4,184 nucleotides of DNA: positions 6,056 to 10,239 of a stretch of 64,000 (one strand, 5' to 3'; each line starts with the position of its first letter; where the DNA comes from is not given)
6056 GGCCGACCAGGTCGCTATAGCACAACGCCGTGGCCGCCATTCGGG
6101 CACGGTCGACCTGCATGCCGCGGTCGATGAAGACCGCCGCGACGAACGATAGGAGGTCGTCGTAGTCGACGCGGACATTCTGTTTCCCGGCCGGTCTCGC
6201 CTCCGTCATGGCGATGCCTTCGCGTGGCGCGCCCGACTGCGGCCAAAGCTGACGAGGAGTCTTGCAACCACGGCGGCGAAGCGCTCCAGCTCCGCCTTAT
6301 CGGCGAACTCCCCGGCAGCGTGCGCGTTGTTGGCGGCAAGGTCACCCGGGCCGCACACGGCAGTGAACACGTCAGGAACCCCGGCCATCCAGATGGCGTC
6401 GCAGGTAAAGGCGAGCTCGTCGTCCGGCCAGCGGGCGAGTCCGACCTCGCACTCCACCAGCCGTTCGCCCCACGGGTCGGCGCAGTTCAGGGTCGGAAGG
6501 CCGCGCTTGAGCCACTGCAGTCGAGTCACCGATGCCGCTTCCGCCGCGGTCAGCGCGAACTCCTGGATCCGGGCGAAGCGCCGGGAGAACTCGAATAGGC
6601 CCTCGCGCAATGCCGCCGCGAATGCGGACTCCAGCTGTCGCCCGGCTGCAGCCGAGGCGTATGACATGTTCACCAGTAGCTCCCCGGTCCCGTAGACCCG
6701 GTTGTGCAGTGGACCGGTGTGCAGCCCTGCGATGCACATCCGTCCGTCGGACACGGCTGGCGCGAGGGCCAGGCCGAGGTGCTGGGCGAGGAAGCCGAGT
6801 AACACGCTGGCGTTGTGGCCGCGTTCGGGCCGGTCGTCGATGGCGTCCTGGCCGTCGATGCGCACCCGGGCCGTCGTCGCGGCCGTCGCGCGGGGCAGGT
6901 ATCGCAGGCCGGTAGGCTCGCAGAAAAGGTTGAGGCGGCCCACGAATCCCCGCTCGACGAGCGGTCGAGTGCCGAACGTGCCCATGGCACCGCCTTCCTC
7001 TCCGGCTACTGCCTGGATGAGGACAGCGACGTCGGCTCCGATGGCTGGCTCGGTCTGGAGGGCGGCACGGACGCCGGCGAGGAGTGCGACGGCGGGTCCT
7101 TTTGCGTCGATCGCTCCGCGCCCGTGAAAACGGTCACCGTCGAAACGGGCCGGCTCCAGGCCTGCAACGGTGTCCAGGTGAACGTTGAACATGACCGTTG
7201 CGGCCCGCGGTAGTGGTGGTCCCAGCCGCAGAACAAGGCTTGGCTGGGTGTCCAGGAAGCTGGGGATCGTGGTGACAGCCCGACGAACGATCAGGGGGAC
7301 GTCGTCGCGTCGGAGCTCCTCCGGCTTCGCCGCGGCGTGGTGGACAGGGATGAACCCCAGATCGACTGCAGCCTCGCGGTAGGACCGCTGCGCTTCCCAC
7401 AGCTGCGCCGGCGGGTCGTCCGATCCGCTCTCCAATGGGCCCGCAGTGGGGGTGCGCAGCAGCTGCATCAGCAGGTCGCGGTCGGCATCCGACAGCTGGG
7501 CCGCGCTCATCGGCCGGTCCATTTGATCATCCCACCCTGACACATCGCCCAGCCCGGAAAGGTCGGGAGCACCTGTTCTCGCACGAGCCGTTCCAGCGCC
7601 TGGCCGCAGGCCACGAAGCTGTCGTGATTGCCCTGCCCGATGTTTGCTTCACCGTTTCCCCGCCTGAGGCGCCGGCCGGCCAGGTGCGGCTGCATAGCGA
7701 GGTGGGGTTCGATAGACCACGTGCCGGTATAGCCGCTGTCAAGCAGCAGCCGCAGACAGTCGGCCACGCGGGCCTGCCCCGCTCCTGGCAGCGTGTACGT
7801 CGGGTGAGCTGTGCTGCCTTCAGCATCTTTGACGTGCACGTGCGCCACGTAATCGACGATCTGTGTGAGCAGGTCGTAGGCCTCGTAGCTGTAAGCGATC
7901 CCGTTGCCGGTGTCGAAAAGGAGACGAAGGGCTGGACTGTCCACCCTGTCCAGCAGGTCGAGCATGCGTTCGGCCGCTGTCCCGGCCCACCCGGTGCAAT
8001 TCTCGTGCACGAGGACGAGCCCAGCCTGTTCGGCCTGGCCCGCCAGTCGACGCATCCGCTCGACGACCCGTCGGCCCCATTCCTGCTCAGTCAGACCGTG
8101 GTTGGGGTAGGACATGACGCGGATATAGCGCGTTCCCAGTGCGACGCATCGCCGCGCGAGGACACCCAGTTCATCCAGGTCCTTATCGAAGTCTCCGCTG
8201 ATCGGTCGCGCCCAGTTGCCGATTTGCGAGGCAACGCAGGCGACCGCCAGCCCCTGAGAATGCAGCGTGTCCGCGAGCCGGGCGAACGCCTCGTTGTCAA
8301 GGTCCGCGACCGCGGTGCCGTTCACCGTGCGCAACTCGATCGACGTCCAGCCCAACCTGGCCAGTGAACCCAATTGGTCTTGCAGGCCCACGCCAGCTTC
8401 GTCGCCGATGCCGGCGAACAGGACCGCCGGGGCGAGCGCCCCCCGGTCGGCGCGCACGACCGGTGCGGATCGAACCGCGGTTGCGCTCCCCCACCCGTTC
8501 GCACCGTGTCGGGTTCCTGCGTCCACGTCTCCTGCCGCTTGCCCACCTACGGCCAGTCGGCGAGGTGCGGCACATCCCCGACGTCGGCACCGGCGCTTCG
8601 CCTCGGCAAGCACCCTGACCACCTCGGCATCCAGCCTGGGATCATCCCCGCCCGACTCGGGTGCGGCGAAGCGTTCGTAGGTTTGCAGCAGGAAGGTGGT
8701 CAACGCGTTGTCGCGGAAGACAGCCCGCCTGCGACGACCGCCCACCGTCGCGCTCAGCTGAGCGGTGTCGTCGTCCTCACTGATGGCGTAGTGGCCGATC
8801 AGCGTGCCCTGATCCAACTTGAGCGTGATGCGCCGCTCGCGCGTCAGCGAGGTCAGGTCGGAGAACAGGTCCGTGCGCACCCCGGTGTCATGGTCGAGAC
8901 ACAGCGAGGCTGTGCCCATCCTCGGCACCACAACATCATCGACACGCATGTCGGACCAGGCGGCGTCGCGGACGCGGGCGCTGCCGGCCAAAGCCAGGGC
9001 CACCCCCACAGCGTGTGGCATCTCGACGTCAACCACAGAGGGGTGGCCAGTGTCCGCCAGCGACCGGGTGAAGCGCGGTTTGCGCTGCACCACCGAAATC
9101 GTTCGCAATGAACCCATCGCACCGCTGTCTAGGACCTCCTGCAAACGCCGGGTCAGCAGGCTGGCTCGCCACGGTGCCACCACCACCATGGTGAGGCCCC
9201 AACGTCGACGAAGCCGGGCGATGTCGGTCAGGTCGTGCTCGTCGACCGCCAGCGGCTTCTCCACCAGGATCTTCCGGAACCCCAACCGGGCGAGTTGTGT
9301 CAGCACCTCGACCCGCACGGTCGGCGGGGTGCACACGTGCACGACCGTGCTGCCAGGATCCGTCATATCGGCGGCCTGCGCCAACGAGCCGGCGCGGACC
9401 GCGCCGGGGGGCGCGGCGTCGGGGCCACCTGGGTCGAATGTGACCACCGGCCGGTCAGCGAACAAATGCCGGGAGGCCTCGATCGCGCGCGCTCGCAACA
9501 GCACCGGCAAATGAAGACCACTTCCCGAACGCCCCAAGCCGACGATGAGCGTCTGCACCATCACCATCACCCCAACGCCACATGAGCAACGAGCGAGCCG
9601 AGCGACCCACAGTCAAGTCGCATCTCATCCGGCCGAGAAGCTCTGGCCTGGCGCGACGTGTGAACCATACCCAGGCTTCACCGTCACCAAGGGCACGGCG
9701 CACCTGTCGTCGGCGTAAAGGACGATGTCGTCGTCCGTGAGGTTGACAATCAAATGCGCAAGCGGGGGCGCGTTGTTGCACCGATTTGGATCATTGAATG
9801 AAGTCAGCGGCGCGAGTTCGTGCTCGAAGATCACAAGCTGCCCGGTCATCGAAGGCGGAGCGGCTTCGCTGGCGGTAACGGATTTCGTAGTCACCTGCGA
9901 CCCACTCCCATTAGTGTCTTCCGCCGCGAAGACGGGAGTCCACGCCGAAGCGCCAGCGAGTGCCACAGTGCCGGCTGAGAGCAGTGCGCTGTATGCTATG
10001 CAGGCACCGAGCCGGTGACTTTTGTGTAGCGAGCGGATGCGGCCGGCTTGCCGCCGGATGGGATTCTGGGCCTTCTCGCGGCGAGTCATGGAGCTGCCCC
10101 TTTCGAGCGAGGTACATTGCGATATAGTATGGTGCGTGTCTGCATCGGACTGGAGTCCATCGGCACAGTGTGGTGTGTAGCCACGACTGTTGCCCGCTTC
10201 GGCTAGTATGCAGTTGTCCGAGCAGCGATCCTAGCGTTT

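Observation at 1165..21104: Mobile-element-bounded ~20 kb island with an unusual tailoring-only biosynthetic gene set (possible prenylated aminocyclitol or aminosugar amide)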

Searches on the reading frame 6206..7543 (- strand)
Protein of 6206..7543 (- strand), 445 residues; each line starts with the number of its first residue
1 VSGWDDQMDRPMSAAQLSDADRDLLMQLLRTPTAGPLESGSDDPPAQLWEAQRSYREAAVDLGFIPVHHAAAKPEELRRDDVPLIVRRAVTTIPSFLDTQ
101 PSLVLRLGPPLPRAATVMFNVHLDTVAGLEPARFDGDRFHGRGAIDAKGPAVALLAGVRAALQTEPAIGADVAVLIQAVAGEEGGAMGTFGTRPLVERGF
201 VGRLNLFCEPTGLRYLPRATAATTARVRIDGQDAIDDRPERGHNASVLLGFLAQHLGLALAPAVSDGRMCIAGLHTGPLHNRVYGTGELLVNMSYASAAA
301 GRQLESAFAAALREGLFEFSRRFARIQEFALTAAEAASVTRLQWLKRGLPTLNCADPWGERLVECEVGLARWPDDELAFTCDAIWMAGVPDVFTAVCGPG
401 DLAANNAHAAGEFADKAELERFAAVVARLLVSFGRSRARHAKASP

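Call 5: search_protein_families(library=pfam, proteins=[window:6206-7543:-], max_evalue=0.01)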
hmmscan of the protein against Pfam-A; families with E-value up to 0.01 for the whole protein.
window:6206-7543:- (445 aa): 1 family
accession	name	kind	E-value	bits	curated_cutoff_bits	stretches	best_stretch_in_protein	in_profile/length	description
PF01546.33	Peptidase_M20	-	1.6e-15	58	24.6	1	118-430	1-204/206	Peptidase family M20/M25/M40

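Call 9: search_protein_families(library=ncbifam, proteins=[window:6206-7543:-], max_evalue=0.001)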
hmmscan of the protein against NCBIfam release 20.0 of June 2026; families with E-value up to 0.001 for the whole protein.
window:6206-7543:- (445 aa): 20 families
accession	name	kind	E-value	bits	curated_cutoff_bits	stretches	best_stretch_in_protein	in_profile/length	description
NF006402.0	PRK08651.1-5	equivalog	2e-10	40.2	369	1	114-246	59-189/369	succinyl-diaminopimelate desuccinylase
TIGR01902.1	dapE-lys-deAc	subfamily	2.8e-10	40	163.1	1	114-185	50-119/340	N-acetyl-ornithine/N-acetyl-lysine deacetylase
NF003367.0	PRK04443.1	equivalog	5.2e-10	39.2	363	1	114-185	60-122/349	[LysW]-lysine hydrolase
TIGR01892.1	AcOrn-deacetyl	equivalog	9.5e-10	38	297.7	1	136-429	89-364/365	acetylornithine deacetylase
NF001747.0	PRK00466.1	equivalog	2.3e-09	36.5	288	1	117-211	63-148/346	N-acetyl-lysine deacetylase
NF005373.0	PRK06915.1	equivalog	2.7e-09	36.5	428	1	135-234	123-217/422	peptidase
NF005710.0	PRK07522.1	subfamily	9.2e-09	34.9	412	0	135-248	98-208/391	acetylornithine deacetylase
TIGR01910.1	DapE-ArgE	subfamily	2.3e-08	33.6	217.6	1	135-245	94-201/373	ArgE/DapE family deacylase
NF003474.0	PRK05111.1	equivalog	3.9e-07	29.3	460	1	136-433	102-380/383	acetylornithine deacetylase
NF006439.0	PRK08737.1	equivalog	1.5e-06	27.5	345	0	116-162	65-118/364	acetylornithine deacetylase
NF006399.0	PRK08651.1-2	equivalog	1.6e-06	27.4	381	1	101-245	55-202/405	succinyl-diaminopimelate desuccinylase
TIGR01900.1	dapE-gram_pos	equivalog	2.2e-06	26.8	304.2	1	113-248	56-191/351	succinyl-diaminopimelate desuccinylase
NF006370.0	PRK08596.1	equivalog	3.6e-06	25.8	412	0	136-202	112-173/425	acetylornithine deacetylase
NF006404.0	PRK08652.1-2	equivalog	1e-05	24.6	348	1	115-245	55-174/332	acetylornithine deacetylase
NF006403.0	PRK08652.1-1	equivalog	1.3e-05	24.4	427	1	115-245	61-183/354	acetylornithine deacetylase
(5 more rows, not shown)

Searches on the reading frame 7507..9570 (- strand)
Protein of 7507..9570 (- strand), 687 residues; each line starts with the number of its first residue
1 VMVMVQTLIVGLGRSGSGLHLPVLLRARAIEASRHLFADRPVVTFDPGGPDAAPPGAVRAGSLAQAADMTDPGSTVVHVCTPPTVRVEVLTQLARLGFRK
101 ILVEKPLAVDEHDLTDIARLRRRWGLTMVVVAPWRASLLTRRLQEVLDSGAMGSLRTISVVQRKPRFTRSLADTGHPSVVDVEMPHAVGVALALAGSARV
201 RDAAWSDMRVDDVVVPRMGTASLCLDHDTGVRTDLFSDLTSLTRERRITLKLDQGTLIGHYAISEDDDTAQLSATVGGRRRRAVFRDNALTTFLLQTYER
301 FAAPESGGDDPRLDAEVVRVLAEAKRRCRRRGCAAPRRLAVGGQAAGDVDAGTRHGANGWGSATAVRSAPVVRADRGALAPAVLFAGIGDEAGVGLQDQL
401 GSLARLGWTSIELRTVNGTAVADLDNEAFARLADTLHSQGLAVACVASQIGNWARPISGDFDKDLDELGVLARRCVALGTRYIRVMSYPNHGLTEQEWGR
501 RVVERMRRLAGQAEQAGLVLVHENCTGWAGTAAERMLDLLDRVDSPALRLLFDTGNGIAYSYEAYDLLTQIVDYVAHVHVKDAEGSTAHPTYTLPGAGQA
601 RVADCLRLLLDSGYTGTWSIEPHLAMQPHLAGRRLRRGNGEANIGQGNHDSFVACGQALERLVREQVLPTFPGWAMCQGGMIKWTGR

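Call 5: search_protein_families(library=pfam, proteins=[window:7507-9570:-], max_evalue=0.01)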
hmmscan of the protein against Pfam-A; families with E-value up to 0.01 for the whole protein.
window:7507-9570:- (687 aa): 2 families
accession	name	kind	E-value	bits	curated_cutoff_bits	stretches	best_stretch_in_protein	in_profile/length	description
PF01261.30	AP_endonuc_2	-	5e-28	98.9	31.1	1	403-623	4-230/249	Xylose isomerase-like TIM barrel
PF01408.29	GFO_IDH_MocA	-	7.5e-05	23.8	24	1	8-128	4-116/120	Oxidoreductase family, NAD-binding Rossmann fold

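Call 9: search_protein_families(library=ncbifam, proteins=[window:7507-9570:-], max_evalue=0.001)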
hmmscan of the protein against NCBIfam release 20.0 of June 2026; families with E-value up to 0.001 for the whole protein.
window:7507-9570:- (687 aa): 6 families
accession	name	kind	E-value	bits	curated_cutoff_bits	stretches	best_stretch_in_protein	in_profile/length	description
NF007360.0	PRK09856.1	equivalog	1.1e-09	38.2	305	1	497-621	123-247/276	fructoselysine 3-epimerase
TIGR04379.1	myo_inos_iolE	equivalog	1.4e-08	34.6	290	1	491-584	121-213/290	myo-inosose-2 dehydratase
NF009688.0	PRK13209.1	subfamily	8.6e-06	24.9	317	1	477-621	110-253/286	L-ribulose-5-phosphate 3-epimerase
TIGR00542.1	hxl6Piso_put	equivalog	1.1e-05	24.9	272.15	1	476-621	104-248/279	L-ribulose-5-phosphate 3-epimerase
NF009689.0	PRK13210.1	subfamily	2.8e-05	23.4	200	1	478-621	107-255/286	L-ribulose-5-phosphate 3-epimerase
TIGR03234.1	OH-pyruv-isom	equivalog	0.00016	21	353.45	1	477-621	95-239/254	hydroxypyruvate isomerase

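Call 32: search_solved_structures(query=window:7507-9567:-, max_evalue=0.0001)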
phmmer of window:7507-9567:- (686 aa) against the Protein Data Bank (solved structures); distinct sequences matched with E-value up to 0.0001: 0.

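Call 78: find_homologous_proteins(query=window:7507-9567:-, max_evalue=1e-20)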
Query window:7507-9567:- (686 aa): 34 proteins with E <= 1e-20 among 8000 candidates.
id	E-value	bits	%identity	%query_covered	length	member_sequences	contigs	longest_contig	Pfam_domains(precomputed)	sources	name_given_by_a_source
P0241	5.5e-275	932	64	99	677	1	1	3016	PF01261.31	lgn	-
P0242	2.3e-273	927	63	100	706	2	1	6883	PF01261.31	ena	-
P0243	5.2e-270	916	63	99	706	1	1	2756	PF01261.31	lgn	-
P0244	3.8e-264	896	61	99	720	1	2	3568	PF01261.31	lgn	-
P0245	1.8e-258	878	60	100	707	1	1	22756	PF01261.31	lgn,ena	-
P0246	4.4e-172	592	48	98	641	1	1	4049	PF01408.29,PF01261.31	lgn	-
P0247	1.1e-163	564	53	41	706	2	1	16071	PF01261.31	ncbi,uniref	ncbi:TIM barrel protein [Streptomyces minutiscleroticus]|uniref:TIM barrel protein n=1 Tax=Streptomy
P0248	5.6e-135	470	69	47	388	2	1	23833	-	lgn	-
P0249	5.8e-135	469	68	49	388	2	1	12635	-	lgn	-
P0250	9.9e-111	389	57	52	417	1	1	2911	PF01408.29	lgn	-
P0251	2.2e-99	352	60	42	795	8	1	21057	PF01546.34,PF01261.31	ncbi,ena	-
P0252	6.9e-98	347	52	47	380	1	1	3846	-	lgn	-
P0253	2.2e-95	339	53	47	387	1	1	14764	-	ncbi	-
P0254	1.5e-93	333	54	46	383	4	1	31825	PF01261.31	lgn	-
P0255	1.2e-91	326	56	41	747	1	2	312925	PF01546.34,PF01261.31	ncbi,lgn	ncbi:MAG: M20/M25/M40 family metallo-hydrolase [Frankiaceae bacterium]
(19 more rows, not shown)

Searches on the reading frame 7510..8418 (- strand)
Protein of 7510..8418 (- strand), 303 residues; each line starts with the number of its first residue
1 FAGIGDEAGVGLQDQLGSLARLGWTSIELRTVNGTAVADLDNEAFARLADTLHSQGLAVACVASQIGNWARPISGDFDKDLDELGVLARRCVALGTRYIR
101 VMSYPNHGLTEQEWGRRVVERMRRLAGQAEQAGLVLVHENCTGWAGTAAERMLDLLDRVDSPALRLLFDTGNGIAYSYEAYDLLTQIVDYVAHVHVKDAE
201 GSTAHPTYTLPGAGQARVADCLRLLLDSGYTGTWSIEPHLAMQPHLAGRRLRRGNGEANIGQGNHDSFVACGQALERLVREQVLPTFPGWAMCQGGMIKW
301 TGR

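Call 66: search_solved_structures(query=A3, max_evalue=0.01)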
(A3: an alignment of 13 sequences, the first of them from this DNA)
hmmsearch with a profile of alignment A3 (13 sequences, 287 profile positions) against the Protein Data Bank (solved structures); distinct sequences matched with E-value up to 0.01: 22.
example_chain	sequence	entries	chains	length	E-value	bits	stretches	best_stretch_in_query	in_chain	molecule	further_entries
3cqh_A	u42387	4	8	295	2.5e-11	46.2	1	24-248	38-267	L-ribulose-5-phosphate 3-epimerase ulaE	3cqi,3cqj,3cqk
3tva_A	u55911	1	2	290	6.7e-11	44.8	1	152-254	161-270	Xylose isomerase domain protein TIM barrel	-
3wqo_A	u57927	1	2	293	2.7e-10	42.7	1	126-244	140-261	Uncharacterized protein MJ1311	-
4pgl_A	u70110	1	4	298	4.3e-09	38.8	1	19-247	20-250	D-tagatose 3-epimerase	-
2ou4_A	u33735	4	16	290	1.4e-08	37.2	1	20-247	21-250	D-tagatose 3-epimerase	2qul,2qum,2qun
4q7i_A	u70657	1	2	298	2.4e-08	36.4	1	21-247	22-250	D-tagatose 3-epimerase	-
4xsl_A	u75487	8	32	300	2.4e-08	36.4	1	20-247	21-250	D-tagatose 3-epimerase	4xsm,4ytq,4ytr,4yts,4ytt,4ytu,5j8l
4pfh_A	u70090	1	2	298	4.3e-08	35.6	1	20-247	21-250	D-tagatose 3-epimerase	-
5tnv_A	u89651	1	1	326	9.5e-08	34.4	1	115-243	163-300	AP endonuclease, family protein 2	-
1i60_A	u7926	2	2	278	1.7e-06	30.3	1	16-243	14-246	IOLI PROTEIN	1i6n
8z1i_A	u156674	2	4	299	1.7e-06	30.3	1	51-243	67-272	Art22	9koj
3cny_A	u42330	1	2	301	8.7e-06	28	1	116-243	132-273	Inositol catabolism protein IolE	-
3dx5_A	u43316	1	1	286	1.9e-05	26.9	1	27-208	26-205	uncharacterized protein AsbF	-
9zmu_A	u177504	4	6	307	4.2e-05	25.7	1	116-244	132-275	Iole protein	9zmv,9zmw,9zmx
2x7v_A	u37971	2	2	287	6.9e-05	25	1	48-187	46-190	PROBABLE ENDONUCLEASE 4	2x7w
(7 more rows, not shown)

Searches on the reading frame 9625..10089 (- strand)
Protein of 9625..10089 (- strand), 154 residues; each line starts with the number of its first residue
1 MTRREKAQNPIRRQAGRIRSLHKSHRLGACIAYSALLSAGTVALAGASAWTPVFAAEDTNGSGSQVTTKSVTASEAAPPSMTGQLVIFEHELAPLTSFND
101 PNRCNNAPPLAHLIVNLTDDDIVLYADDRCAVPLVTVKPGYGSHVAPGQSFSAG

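Call 5: search_protein_families(library=pfam, proteins=[window:9625-10089:-], max_evalue=0.01)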
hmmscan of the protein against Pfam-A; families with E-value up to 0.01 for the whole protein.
window:9625-10089:- (154 aa): 0 families
